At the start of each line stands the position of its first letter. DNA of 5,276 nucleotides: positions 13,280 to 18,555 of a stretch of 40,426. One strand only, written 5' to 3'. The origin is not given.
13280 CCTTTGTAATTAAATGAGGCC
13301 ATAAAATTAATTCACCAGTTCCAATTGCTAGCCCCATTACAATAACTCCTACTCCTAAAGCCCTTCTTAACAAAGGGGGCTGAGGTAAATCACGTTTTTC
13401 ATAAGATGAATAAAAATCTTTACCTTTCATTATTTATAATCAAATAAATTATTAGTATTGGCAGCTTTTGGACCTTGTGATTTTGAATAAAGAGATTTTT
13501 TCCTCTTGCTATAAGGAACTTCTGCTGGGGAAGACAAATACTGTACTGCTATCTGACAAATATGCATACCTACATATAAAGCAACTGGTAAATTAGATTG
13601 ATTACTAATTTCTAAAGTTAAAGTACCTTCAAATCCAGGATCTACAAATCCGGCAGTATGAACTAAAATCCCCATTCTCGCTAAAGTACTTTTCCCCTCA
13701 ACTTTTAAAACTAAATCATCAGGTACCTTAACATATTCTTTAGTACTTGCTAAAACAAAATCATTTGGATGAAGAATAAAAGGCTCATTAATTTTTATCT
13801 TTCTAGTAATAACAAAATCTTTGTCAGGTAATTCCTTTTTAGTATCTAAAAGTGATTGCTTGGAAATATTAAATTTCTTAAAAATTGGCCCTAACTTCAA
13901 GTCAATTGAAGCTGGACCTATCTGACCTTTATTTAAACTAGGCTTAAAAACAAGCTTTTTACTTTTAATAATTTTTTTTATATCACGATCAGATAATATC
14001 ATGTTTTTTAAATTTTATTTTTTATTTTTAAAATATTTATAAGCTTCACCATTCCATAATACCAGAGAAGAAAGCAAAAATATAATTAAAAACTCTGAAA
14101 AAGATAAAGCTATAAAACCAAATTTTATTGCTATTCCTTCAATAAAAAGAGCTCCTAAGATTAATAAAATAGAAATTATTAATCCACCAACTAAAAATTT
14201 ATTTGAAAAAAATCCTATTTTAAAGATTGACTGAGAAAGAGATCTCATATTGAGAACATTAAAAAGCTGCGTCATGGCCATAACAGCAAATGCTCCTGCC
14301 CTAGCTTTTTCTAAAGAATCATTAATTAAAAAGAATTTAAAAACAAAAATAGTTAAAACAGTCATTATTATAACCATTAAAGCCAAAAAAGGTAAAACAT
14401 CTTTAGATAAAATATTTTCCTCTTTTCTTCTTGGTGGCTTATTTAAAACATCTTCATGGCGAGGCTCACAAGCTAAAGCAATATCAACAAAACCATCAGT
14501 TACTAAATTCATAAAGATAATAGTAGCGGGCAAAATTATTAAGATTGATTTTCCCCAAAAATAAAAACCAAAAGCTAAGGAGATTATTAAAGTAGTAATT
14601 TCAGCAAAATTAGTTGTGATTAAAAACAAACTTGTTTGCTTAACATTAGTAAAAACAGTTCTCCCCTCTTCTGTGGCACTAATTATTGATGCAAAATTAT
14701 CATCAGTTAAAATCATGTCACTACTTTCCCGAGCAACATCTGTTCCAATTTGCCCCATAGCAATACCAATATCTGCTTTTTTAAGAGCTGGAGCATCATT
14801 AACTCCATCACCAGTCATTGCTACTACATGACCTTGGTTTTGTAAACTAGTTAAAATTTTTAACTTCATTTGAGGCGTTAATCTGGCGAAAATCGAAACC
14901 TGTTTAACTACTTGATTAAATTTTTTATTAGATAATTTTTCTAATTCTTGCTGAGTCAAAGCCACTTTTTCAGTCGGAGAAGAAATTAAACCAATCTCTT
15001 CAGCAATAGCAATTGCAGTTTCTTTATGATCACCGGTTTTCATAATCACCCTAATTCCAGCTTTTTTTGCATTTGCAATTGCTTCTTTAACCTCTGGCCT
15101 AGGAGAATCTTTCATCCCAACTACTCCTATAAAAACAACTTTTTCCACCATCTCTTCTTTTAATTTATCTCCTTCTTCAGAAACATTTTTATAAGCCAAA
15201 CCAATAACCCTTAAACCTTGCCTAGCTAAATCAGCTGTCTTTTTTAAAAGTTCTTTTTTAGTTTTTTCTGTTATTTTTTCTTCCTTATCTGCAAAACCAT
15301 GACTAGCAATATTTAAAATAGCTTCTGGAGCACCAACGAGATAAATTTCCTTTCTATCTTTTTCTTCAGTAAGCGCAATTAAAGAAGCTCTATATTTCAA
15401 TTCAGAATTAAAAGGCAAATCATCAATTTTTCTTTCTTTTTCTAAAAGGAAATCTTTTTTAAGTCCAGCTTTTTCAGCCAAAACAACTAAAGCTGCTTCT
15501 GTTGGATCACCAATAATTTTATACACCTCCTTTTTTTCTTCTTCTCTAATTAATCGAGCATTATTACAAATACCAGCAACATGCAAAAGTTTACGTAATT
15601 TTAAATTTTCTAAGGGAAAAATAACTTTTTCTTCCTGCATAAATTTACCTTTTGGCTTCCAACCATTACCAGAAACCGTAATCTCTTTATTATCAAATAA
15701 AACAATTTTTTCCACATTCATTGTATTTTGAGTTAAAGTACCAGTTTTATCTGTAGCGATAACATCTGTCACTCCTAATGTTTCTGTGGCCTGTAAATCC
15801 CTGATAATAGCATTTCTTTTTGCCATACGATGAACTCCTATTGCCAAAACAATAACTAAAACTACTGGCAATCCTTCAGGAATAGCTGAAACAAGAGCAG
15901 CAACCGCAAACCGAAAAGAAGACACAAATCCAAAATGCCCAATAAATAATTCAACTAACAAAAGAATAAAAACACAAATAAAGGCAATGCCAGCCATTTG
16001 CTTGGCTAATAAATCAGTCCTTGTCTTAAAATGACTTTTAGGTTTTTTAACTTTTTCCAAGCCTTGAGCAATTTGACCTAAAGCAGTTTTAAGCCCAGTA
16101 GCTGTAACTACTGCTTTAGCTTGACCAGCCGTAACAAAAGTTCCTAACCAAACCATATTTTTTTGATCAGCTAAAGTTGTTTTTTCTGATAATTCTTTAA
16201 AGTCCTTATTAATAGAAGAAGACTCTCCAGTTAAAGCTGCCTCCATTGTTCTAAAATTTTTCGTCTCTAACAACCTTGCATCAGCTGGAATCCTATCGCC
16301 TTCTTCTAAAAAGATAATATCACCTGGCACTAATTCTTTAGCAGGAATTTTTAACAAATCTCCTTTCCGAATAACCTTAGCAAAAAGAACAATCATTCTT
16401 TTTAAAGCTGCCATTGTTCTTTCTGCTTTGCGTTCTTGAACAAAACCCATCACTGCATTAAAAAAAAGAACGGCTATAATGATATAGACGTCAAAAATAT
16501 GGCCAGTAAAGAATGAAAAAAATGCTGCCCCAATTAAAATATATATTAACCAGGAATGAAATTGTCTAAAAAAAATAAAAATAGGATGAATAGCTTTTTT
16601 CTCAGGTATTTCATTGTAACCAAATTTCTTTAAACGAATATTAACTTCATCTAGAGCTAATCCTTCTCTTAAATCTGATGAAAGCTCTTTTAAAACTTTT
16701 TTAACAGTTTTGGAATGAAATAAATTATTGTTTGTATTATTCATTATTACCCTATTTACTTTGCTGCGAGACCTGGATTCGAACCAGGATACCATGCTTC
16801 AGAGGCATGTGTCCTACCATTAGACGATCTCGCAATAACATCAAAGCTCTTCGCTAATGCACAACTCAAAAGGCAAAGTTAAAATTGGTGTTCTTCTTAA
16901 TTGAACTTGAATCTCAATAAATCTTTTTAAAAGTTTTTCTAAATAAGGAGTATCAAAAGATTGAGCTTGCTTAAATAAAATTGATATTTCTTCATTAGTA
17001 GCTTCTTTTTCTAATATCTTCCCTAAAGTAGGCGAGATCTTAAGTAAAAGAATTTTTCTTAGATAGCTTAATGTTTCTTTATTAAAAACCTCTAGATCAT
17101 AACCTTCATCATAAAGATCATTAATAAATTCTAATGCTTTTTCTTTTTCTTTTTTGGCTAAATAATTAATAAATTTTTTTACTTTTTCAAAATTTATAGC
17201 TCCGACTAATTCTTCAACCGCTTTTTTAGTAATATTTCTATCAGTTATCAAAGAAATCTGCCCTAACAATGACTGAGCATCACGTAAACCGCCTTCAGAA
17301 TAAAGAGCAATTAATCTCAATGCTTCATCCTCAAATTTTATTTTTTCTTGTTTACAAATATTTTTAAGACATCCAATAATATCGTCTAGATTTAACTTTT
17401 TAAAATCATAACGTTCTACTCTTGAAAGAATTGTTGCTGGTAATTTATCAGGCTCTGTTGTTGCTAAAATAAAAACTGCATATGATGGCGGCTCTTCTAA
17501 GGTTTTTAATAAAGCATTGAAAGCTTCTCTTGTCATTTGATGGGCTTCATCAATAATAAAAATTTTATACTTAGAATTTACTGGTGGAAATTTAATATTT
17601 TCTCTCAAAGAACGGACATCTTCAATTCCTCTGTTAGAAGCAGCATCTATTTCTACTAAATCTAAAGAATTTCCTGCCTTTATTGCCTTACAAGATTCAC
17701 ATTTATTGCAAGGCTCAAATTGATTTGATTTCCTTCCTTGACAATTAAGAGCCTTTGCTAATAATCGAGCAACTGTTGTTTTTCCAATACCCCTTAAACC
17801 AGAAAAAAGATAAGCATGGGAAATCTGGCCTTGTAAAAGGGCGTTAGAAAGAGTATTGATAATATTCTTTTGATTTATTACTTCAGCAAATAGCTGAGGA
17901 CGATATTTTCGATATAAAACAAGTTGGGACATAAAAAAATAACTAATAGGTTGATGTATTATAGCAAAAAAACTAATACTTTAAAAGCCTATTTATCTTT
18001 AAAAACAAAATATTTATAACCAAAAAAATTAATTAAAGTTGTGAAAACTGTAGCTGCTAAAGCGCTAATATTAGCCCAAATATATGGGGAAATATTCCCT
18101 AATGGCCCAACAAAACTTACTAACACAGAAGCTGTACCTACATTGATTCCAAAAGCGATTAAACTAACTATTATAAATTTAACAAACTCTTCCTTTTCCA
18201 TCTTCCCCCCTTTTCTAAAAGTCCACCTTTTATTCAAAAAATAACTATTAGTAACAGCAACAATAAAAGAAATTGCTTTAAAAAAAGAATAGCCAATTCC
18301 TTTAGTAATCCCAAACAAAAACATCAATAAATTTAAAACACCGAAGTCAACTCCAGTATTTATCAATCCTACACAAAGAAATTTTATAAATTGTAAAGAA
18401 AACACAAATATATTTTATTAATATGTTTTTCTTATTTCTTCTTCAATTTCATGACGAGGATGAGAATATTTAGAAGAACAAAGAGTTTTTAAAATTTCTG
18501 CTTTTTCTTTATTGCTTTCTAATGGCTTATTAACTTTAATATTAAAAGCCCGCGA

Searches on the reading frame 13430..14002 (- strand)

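Call 46: search_protein_families(library=pfam, proteins=[window:13430-14002:-], max_evalue=0.01)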
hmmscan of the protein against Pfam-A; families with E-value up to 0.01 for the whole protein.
window:13430-14002:- (190 aa): 4 families
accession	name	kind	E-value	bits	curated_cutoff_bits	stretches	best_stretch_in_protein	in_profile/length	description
PF22769.1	DCD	-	3.1e-43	148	27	1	2-153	1-150/153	dCTP deaminase-like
PF06559.16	DCD_N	-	4.5e-11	43.3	21.4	1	2-153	4-160/164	2'-deoxycytidine 5'-triphosphate deaminase (DCD) N-terminal domain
PF22569.1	DCD_C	-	1.6e-08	34.6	22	1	55-174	58-183/192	2'-deoxycytidine 5'-triphosphate deaminase (DCD), C-terminal domain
PF00692.24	dUTPase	-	5.7e-07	29.8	22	1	70-171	19-118/129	dUTPase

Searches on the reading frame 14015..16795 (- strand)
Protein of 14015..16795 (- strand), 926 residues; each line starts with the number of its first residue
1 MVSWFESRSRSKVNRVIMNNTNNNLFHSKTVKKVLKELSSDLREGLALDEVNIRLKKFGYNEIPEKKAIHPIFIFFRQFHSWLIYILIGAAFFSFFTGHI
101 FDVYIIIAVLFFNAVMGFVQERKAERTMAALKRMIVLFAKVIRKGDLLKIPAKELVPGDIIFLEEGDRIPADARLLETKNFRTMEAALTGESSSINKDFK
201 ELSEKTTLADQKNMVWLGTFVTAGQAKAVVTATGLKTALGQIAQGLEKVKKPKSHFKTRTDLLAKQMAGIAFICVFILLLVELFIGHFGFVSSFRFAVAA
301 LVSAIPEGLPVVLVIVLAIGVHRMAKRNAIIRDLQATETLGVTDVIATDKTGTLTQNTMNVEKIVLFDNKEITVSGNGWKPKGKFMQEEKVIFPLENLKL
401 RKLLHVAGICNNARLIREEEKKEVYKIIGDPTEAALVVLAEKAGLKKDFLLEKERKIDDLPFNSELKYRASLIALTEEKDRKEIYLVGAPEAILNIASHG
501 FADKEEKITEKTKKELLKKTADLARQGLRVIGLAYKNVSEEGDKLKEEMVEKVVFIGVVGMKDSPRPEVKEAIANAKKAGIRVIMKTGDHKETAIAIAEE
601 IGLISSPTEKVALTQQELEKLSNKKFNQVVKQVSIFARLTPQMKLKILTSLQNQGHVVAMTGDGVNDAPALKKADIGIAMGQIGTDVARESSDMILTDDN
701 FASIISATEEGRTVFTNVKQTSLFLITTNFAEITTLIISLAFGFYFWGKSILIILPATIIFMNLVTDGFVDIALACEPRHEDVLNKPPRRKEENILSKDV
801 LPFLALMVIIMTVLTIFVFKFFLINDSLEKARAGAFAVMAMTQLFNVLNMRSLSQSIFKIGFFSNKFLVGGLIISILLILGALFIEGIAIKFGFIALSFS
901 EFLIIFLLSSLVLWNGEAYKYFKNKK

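Call 15: search_protein_families(library=pfam, proteins=[window:14015-16795:-])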
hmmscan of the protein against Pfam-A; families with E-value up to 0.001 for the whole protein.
window:14015-16795:- (926 aa): 5 families
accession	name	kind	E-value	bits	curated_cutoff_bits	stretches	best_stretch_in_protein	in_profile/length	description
PF00122.25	E1-E2_ATPase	-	1.1e-46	159.1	28.1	1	139-327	7-181/181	E1-E2 ATPase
PF00689.26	Cation_ATPase_C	-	1.1e-38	133.2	27.3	1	752-922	2-175/175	Cation transporting ATPase, C-terminus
PF00702.32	Hydrolase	-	1.3e-19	71.8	26.4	1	344-675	2-191/191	haloacid dehalogenase-like hydrolase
PF00690.31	Cation_ATPase_N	-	1e-17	64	20.4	1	26-94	1-69/69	Cation transporter/ATPase, N-terminus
PF13246.12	Cation_ATPase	-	1.1e-17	64.3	21.7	1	409-499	2-90/91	Cation transport ATPase (P-type)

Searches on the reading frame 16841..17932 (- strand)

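Call 15: search_protein_families(library=pfam, proteins=[window:16841-17932:-])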
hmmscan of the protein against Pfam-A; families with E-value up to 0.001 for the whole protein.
window:16841-17932:- (363 aa): 11 families
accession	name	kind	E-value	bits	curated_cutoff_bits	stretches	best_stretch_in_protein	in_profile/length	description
PF13177.12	DNA_pol3_delta2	-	2.2e-48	164.8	27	1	21-180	2-160/161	DNA polymerase III, delta subunit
PF00004.35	AAA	-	1.7e-13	51.6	21.2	1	42-175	2-126/131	ATPase family associated with various cellular activities (AAA)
PF22608.2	DNAX_ATPase_lid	-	6.5e-11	42.3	27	1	186-225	3-42/49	DNA polymerase III clamp loader subunit, ATPase lid domain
PF12169.13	DNA_pol3_gamma3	-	1.3e-08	35.2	24.4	1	234-318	1-83/143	DNA polymerase III subunits gamma and tau domain III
PF21960.2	RCF1-5-like_lid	-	4.9e-06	26.8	27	1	188-219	2-34/43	RCF1/5-like, AAA+ ATPase lid domain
PF13401.12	AAA_22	-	5.7e-06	27.1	27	1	42-155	9-119/130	AAA domain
PF05496.18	RuvB_N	-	2.1e-05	24.8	27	0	11-68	2-63/159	Holliday junction DNA helicase RuvB P-loop domain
PF13173.12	AAA_14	-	4.7e-05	23.9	27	1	40-162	4-102/129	AAA domain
PF07728.20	AAA_5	-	0.00016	22.1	22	1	42-147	3-92/139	AAA domain (dynein-related subfamily)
PF03215.21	Rad17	-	0.00019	21.9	23.8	1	7-89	10-100/186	Rad17 P-loop domain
PF09848.15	SLFN-g3_helicase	-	0.00092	19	24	0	40-284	3-197/354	Schlafen group 3, DNA/RNA helicase domain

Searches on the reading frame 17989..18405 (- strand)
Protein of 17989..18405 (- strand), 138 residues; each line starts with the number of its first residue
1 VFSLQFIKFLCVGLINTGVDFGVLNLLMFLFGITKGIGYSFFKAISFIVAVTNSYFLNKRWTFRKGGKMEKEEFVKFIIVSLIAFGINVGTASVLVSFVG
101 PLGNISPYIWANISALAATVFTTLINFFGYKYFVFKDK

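Call 46: search_protein_families(library=pfam, proteins=[window:17989-18405:-], max_evalue=0.01)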
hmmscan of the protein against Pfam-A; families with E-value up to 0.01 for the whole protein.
window:17989-18405:- (138 aa): 1 family
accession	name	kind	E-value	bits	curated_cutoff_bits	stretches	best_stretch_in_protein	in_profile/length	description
PF04138.20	GtrA_DPMS_TM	-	4.6e-25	88.5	26.1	1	8-135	1-117/117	GtrA/DPMS, transmembrane domain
